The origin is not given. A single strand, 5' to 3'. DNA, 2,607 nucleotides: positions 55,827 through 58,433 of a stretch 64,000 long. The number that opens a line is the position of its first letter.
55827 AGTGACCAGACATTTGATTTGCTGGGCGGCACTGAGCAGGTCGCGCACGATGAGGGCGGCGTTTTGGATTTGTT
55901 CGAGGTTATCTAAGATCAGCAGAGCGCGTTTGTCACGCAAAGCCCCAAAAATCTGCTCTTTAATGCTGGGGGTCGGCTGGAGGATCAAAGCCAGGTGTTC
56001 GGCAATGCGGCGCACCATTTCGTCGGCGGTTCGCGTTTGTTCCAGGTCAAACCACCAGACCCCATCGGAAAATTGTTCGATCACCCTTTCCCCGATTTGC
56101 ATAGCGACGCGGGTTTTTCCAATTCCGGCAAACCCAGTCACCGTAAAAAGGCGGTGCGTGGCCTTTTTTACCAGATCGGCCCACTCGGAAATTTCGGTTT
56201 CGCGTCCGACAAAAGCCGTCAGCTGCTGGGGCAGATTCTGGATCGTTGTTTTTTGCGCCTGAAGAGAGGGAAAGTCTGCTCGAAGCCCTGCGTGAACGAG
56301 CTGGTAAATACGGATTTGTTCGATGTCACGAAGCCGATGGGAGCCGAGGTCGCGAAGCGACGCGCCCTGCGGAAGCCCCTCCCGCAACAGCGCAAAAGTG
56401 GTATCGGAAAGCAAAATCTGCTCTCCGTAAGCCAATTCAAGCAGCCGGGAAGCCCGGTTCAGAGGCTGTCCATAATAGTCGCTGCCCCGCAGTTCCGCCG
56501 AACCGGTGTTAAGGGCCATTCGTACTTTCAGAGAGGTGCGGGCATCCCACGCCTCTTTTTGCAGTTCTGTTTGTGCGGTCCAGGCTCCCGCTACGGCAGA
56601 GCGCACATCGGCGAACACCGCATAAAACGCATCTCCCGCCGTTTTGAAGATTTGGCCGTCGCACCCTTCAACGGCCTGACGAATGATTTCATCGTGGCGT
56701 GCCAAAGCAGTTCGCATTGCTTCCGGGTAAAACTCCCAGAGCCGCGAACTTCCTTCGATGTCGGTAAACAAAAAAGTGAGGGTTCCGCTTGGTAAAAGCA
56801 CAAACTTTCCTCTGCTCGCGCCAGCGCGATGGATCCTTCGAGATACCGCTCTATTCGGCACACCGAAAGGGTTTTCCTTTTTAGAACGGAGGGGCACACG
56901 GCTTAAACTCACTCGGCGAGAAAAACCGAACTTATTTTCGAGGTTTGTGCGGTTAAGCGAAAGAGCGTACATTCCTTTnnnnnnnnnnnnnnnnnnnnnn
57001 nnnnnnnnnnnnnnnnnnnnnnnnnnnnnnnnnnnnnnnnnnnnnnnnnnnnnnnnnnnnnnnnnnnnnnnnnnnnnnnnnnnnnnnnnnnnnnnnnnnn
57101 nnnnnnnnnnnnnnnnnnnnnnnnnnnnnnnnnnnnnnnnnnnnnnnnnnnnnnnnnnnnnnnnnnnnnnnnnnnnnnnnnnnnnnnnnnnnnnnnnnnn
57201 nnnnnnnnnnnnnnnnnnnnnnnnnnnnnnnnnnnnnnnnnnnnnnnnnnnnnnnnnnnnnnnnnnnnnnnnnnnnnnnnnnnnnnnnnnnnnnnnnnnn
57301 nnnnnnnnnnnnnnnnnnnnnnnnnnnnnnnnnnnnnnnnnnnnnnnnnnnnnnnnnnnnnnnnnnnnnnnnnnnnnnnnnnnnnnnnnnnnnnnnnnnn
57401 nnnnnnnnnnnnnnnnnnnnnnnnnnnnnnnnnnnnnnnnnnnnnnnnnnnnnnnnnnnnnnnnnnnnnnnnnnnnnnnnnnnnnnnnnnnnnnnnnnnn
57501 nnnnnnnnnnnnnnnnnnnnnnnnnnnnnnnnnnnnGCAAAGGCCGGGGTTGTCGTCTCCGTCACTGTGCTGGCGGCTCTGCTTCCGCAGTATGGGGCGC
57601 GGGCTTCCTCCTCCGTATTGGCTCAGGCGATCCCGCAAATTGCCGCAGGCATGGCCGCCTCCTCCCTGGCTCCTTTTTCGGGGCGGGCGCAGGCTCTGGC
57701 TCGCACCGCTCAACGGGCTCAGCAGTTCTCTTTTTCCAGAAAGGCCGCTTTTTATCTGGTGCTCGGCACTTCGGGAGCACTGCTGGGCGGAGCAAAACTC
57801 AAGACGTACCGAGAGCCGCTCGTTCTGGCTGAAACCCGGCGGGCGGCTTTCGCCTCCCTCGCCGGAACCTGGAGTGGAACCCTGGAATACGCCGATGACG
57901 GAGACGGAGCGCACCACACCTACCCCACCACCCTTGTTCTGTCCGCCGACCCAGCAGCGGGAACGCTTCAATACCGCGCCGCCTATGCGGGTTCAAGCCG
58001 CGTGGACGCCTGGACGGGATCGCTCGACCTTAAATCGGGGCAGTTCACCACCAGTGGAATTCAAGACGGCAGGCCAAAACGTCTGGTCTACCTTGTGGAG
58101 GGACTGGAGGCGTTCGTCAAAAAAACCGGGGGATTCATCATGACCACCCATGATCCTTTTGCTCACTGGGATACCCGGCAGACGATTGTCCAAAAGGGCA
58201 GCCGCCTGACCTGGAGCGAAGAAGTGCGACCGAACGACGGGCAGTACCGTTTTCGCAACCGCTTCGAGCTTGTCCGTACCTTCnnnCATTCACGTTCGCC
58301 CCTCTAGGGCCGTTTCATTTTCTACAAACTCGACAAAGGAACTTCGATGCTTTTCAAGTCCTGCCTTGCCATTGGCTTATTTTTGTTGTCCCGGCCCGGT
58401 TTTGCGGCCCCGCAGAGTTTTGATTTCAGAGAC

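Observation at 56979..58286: ECF sigma factor fused to a transmembrane helix and extracytoplasmic domain, diverging head-to-head from the cyclase-STAND gene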

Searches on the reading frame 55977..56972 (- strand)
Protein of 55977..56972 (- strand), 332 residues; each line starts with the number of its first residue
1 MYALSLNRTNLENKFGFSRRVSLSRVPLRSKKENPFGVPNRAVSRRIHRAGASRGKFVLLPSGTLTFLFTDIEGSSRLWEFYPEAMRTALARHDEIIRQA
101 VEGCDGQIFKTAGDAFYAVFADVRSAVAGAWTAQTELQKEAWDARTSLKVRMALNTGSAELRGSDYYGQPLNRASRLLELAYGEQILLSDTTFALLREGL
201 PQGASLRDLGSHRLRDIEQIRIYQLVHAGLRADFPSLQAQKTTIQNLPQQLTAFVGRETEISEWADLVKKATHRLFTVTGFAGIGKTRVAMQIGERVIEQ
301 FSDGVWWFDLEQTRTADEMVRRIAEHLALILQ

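Call 56: find_homologous_proteins(query=window:55977-56972:-, max_evalue=1e-20)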
Query seq(332 aa) (332 aa): 3879 proteins with E <= 1e-20 among 8000 candidates; the best 120 are listed.
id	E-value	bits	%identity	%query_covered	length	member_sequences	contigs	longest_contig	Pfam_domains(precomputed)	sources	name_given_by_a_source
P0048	5.5e-84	300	53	82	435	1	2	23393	PF13401.13,PF00211.26,PF00931.29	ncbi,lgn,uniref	ncbi:adenylate/guanylate cyclase domain-containing protein [Armatimonas sp.]|uniref:adenylate/guanyl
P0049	7.0e-76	274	51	76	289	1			PF00211.26,PF13191.13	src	-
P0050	2.6e-75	272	50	81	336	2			PF13401.13,PF00211.26,PF13191.13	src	-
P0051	3.2e-75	271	50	82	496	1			PF13401.13,PF00211.26,PF13191.13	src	-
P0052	4.4e-75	271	50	80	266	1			PF00211.26,PF13191.13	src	-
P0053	1.1e-74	270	52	77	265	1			PF00211.26,PF13191.13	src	-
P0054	1.2e-74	269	52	76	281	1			PF00211.26,PF01637.25,PF20720.4,PF13191.13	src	-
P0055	1.7e-74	269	50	80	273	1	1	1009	PF00211.26,PF13191.13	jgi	-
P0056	8.0e-74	267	52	76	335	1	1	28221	PF00211.26,PF13191.13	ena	-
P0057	1.4e-73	266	49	81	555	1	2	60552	PF25872.1,PF13401.13,PF20703.4,PF00211.26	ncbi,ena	-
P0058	1.5e-73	266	49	84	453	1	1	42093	PF13401.13,PF00211.26,PF00931.29,PF13191.13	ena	-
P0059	2.6e-73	265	49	81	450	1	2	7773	PF13401.13,PF00211.26,PF00931.29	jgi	jgi:class 3 adenylate cyclase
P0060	6.0e-73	264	52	76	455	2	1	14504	PF13401.13,PF20703.4,PF00211.26,PF00931.29,PF13191.13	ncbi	-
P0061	7.2e-73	264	50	75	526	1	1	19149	PF13401.13,PF20703.4,PF00211.26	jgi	jgi:predicted ATPase/class 3 adenylate cyclase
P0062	1.3e-72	263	50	76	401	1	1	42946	PF13401.13,PF20703.4,PF00211.26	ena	-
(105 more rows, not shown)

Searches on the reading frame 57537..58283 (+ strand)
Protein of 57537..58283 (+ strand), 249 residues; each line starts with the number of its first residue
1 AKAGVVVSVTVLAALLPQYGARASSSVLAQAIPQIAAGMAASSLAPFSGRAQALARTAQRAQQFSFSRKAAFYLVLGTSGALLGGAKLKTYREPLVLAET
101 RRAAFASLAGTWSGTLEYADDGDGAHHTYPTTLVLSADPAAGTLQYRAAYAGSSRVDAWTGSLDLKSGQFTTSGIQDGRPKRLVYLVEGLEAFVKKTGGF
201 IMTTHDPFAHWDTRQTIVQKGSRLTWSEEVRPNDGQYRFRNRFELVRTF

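Call 7: find_homologous_proteins(query=window:57537-58283:+, max_evalue=0.001)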
Query seq(249 aa) (249 aa): 1 proteins with E <= 0.001 among 8000 candidates.
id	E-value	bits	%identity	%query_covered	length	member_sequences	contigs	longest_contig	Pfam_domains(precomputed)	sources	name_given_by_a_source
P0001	1.7e-5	43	31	57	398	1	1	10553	PF04545.23,PF04542.21,PF08281.19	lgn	-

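Call 11: find_encoding_contigs(protein=P0001, flank=10000, max_places=4)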
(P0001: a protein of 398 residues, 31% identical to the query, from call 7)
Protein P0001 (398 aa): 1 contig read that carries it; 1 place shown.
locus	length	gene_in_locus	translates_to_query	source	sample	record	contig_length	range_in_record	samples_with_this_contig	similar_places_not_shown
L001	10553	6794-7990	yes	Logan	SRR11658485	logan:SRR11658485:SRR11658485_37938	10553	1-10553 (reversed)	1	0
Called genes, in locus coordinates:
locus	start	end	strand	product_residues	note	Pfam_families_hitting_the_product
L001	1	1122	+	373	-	?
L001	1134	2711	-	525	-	-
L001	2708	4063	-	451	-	-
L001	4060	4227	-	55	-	-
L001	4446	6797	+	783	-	PF04264:YceI, PF00144:Beta-lactamase, PF00578:AhpC-TSA (weak), PF08534:Redoxin (weak)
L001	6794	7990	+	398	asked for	PF04542:Sigma70_r2, PF04545:Sigma70_r4, PF08281:Sigma70_r4_2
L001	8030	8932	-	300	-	PF00196:GerE, PF08447:PAS_3 (faint)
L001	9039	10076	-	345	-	PF00150:Cellulase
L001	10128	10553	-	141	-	?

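Call 16: search_protein_representatives(protein=window:57537-58283:+)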
Query: 249 residues. Proteins with E-value up to 0.001 (for the whole library): 46; up to 1e-10: 12; up to 1e-30: 0. The best 46 are listed.
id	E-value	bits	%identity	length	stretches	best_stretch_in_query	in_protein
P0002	6.6e-18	81.5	35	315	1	1-245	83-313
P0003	2.2e-17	79.8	32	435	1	2-247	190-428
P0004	2.4e-17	79.7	35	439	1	1-234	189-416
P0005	4.2e-16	75.6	53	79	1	172-247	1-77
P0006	2.0e-14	70.1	32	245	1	4-247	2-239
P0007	2.8e-14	69.6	35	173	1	97-247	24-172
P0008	2.2e-12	63.4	33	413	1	33-247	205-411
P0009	3.7e-12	62.7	35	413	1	1-247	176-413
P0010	1.5e-11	60.7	37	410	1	3-247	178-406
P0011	2.6e-11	59.9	43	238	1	1-139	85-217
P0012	2.7e-11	59.9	32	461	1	2-247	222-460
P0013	8.6e-11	58.2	29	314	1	2-245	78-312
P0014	3.7e-10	56.1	30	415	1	2-245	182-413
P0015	1.0e-09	54.7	35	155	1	102-247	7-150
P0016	3.5e-09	52.9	33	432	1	2-234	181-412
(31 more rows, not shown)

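Call 26: find_encoding_contigs(protein=P0003, flank=8000, max_places=3)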
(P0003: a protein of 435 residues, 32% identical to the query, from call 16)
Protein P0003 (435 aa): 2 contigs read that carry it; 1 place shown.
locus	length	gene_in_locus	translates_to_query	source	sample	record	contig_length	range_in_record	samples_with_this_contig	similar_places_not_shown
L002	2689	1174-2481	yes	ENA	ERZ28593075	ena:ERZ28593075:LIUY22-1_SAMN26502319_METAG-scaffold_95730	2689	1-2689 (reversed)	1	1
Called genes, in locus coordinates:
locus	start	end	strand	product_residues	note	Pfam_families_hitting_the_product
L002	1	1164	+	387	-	?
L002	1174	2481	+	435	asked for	PF08281:Sigma70_r4_2, PF04545:Sigma70_r4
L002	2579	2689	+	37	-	?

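Call 27: find_encoding_contigs(protein=P0016, flank=8000, max_places=3)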
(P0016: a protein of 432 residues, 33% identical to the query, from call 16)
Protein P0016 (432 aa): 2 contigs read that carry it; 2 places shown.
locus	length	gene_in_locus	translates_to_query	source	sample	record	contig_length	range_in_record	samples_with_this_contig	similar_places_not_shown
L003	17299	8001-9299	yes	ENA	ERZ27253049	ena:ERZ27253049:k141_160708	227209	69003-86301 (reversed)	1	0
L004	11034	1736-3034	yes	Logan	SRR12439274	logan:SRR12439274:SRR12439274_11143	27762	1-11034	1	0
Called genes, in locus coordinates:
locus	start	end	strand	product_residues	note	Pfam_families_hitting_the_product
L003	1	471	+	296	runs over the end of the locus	PF00702:Hydrolase (faint), PF05116:S6PP (faint), PF08282:Hydrolase_3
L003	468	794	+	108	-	-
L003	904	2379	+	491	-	PF00370:FGGY_N, PF02782:FGGY_C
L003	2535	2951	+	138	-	PF02823:ATP-synt_DE_N, PF00401:ATP-synt_DE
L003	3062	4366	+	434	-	PF01850:PIN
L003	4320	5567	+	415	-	PF01128:IspD, PF12804:NTP_transf_3, PF02542:YgbB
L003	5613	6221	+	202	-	PF02482:Ribosomal_S30AE, PF16321:Ribosom_S30AE_C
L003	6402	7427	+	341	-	PF00365:PFK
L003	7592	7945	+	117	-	-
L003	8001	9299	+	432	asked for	PF04542:Sigma70_r2, PF04545:Sigma70_r4, PF08281:Sigma70_r4_2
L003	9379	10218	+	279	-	PF07963:N_methyl (weak), PF07596:SBP_bac_10 (weak)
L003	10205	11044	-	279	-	-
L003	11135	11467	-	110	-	-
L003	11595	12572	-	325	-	PF00528:BPD_transp_1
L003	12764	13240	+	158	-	-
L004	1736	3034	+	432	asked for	PF04542:Sigma70_r2, PF04545:Sigma70_r4, PF08281:Sigma70_r4_2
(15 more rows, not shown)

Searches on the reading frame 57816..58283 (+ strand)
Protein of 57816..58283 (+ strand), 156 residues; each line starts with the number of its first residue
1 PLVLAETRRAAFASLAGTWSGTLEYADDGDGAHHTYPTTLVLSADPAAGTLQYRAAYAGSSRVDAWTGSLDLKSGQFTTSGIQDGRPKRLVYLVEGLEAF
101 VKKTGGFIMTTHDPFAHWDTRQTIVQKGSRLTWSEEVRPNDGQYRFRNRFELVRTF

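Call 30: predict_structure(alignment_id=A2)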
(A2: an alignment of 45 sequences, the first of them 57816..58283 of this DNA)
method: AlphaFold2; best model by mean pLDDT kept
length: 156 residues; sequences in the alignment: 45
mean_pLDDT: 92.9   pTM: 0.85
mean pLDDT of the five models: 92.9, 92.5, 92.5, 91.9, 91.6
residues with pLDDT >= 90: 120; 70-90: 33; 50-70: 3; < 50: 0
segments of 3 or more residues with pLDDT < 50: none
pLDDT, mean of each block of 10 residues (from residue 1): 79 95 96 98 94 97 96 90 93 89 87 89 96 96 96 96
secondary structure, 60 per line:
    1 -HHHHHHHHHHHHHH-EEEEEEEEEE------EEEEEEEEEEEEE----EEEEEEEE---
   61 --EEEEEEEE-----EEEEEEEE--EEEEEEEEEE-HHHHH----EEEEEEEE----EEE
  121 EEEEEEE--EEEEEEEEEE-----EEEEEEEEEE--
elements in order: H2-15 E17-26 E33-45 E50-57 E63-70 E76-83 E86-95 H97-101 E106-113 E118-127 E130-139 E145-154

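Call 69: search_solved_structures(query=A2, max_evalue=1)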
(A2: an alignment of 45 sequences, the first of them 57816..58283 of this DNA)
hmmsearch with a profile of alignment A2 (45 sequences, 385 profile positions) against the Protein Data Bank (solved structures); distinct sequences matched with E-value up to 1: 43.
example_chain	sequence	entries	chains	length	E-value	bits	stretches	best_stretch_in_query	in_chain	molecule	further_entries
9m9d_F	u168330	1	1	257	2.8e-12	49.5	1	7-127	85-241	ECF RNA polymerase sigma factor SigE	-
9m9e_F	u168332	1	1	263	3e-12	49.4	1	7-127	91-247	ECF RNA polymerase sigma factor SigE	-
9m98_F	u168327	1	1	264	3e-12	49.4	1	7-127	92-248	ECF RNA polymerase sigma factor SigE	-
6dv9_F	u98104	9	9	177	3.3e-10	42.7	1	7-132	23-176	ECF RNA polymerase sigma factor SigL | RNA polymerase sigma factor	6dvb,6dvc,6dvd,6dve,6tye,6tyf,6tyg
5wuq_A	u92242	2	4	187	2.9e-08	36.3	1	13-127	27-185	ECF RNA polymerase sigma factor SigW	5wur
2q1z_A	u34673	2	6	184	1.8e-07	33.7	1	16-126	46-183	RpoE, ECF SigE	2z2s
6in7_B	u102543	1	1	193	3.1e-07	32.9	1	3-126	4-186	RNA polymerase sigma-H factor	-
8z6g_B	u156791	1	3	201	4e-07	32.5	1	3-127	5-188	RNA polymerase sigma factor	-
3hug_A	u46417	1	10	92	7.2e-07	31.7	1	60-132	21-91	RNA polymerase sigma factor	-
6jhe_A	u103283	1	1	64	1.7e-06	30.5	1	71-127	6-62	ECF RNA polymerase sigma factor SigW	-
5uxx_A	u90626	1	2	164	1.6e-05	27.3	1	15-127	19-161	RNA polymerase sigma factor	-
6dxo_A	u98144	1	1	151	2.6e-05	26.6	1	69-122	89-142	RNA polymerase ECF-subfamily sigma factor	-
9isn_F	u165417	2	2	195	4.2e-05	25.9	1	60-125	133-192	ECF sigma factor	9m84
1l0o_C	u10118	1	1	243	5.1e-05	25.6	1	61-108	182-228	sigma factor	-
3vep_D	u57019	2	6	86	5.7e-05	25.4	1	70-130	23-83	Probable RNA polymerase sigma-D factor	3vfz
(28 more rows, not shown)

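Call 70: search_protein_families(library=pfam, alignment_id=A2, max_evalue=0.1)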
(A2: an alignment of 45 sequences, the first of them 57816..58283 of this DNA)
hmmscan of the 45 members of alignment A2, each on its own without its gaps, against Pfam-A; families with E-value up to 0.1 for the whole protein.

A. member 1, window:57816-58283:+ (156 aa): 1 family
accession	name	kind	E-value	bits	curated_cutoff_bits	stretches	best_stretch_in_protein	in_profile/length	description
PF19804.4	DUF6287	-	0.073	12.8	26.3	0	12-26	13-22/34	Domain of unknown function (DUF6287)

B. families by the number of members that match (of 45 scanned): 24 families
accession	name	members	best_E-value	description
PF08281.18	Sigma70_r4_2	23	9.3e-14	Sigma-70, region 4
PF04545.22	Sigma70_r4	23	2.4e-13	Sigma-70, region 4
PF04542.20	Sigma70_r2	17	1e-10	Sigma-70 region 2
PF13404.12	HTH_AsnC-type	10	0.0013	AsnC-type helix-turn-helix domain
PF07638.17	Sigma70_ECF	8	0.00011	ECF sigma factor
PF13384.12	HTH_23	4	0.00013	Homeodomain-like domain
PF13936.12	HTH_38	4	0.0083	Helix-turn-helix domain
PF22980.2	Myb_DNA-bind_8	4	0.012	Myb-like DNA-binding domain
PF22233.2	PhyR_sigma-like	3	0.027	Response regulator PhyR, sigma-like domain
PF06530.18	Phage_antitermQ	3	0.06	Phage antitermination protein Q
PF00196.25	GerE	2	0.00031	Bacterial regulatory proteins, luxR family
PF20057.4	DUF6456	2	0.0041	Domain of unknown function (DUF6456)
PF13556.12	HTH_30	2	0.01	PucR C-terminal helix-turn-helix domain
PF18175.6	HU-CCDC81_bac_2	2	0.019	CCDC81-like prokaryotic HU domain 2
PF03572.23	Peptidase_S41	1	3.8e-18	Peptidase family S41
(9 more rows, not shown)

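Call 80: find_homologous_proteins(query=A5, max_evalue=0.001)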
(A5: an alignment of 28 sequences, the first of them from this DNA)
Query A5 (28 sequences) (156 aa, profile of the alignment): 464 proteins with E <= 0.001 among 3831 candidates; the best 120 are listed.
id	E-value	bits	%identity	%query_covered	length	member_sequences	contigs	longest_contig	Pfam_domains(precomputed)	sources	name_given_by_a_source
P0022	4.0e-49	185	29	97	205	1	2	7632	-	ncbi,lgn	-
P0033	1.3e-43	167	28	96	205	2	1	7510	-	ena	-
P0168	1.3e-43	167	26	91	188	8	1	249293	-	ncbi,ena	-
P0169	2.9e-43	166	24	98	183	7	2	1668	-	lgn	-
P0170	5.3e-43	165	28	91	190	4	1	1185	-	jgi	jgi:hypothetical protein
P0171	2.9e-42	162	24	90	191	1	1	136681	-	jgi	jgi:hypothetical protein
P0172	4.0e-42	162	23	92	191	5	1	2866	-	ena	-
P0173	7.2e-42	161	27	91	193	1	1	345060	-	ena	-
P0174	9.8e-42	161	25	91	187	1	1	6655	-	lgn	-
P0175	1.3e-41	160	25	92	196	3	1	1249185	-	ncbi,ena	-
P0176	2.9e-41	159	26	90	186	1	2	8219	-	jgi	jgi:hypothetical protein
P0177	3.8e-41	159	26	93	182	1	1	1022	-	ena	-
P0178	3.8e-41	159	27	91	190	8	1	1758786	-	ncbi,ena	-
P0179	4.4e-41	159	26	90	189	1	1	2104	-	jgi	jgi:hypothetical protein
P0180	8.3e-41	158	22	99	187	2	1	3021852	-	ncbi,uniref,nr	ncbi:hypothetical protein [Terriglobus tenax]|uniref:hypothetical protein n=1 Tax=Terriglobus tenax 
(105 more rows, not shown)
